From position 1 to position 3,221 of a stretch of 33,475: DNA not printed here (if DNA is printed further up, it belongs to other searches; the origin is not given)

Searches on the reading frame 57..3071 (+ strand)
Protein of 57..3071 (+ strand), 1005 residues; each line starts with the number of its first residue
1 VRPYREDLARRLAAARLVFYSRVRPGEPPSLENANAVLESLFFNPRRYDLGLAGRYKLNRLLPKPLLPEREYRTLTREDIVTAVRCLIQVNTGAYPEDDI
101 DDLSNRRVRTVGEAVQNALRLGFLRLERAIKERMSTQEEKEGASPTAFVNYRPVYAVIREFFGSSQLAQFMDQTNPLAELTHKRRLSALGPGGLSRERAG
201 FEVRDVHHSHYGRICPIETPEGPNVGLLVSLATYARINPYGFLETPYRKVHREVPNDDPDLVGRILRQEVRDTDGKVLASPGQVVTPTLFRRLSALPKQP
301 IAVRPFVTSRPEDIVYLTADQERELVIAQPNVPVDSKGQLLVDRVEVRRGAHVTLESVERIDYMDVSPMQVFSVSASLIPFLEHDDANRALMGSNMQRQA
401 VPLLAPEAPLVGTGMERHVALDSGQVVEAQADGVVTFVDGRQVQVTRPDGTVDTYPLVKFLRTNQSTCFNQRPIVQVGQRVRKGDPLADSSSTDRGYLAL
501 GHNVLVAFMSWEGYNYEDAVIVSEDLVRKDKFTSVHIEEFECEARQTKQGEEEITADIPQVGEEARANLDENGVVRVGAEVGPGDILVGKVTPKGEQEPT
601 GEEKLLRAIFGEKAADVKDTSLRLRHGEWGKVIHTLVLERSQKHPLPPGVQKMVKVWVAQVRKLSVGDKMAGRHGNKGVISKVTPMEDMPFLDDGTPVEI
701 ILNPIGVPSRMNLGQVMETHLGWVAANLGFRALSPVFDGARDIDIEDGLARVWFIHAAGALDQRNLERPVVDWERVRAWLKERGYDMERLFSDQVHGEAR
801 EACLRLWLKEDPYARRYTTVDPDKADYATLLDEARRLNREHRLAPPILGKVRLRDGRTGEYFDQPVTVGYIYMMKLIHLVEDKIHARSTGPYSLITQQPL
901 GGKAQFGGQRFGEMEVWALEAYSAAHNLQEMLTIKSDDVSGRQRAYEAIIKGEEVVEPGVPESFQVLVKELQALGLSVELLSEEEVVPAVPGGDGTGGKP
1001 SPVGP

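Call 96: search_protein_families(library=pfam, alignment_id=A5, max_evalue=0.00001)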
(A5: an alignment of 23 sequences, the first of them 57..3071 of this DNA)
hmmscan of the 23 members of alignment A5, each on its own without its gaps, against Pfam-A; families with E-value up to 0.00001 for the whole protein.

A. member 1, window:57-3071:+ (1005 aa): 5 families
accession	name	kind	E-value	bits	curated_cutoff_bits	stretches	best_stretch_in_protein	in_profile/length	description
PF00562.33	RNA_pol_Rpb2_6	-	9.7e-125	417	23.4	1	429-905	2-373/373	RNA polymerase Rpb2, domain 6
PF04565.21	RNA_pol_Rpb2_3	-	5.6e-30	103.8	21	1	169-237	1-68/68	RNA polymerase Rpb2, domain 3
PF04560.25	RNA_pol_Rpb2_7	-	9.7e-27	93.7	32.1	1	907-981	1-85/87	RNA polymerase Rpb2, domain 7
PF10385.14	RNA_pol_Rpb2_45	-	1e-17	64.3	28.2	1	312-367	11-66/66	RNA polymerase beta subunit external 1 domain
PF04561.19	RNA_pol_Rpb2_2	-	2e-13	50.9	21.7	1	18-109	105-190/190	RNA polymerase Rpb2, domain 2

B. families by the number of members that match (of 23 scanned): 51 families (the first 25 are shown)
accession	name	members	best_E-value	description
PF00196.25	GerE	2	7.1e-15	Bacterial regulatory proteins, luxR family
PF01411.24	tRNA-synt_2c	1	8.1e-181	tRNA synthetases class II (A)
PF00562.33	RNA_pol_Rpb2_6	1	9.7e-125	RNA polymerase Rpb2, domain 6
PF04997.17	RNA_pol_Rpb1_1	1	1.2e-80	RNA polymerase Rpb1, domain 1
PF07724.20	AAA_2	1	9.7e-73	AAA domain (Cdc48 subfamily)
PF04998.22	RNA_pol_Rpb1_5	1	6.9e-62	RNA polymerase Rpb1, domain 5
PF01875.22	Memo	1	3.9e-59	Memo-like protein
PF02386.22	TrkH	1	1.3e-53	Cation transport protein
PF00296.26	Bac_luciferase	1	2.2e-52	Luciferase-like monooxygenase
PF00009.33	GTP_EFTU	1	8.2e-44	Elongation factor Tu GTP binding domain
PF03764.24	EFG_IV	1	4.3e-41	Elongation factor G, domain IV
PF00623.25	RNA_pol_Rpb1_2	1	5.5e-37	RNA polymerase Rpb1, domain 2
PF17871.7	AAA_lid_9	1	3.3e-34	AAA lid domain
PF03328.21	HpcH_HpaI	1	2.9e-33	HpcH/HpaI aldolase/citrate lyase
PF04565.21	RNA_pol_Rpb2_3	1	5.6e-30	RNA polymerase Rpb2, domain 3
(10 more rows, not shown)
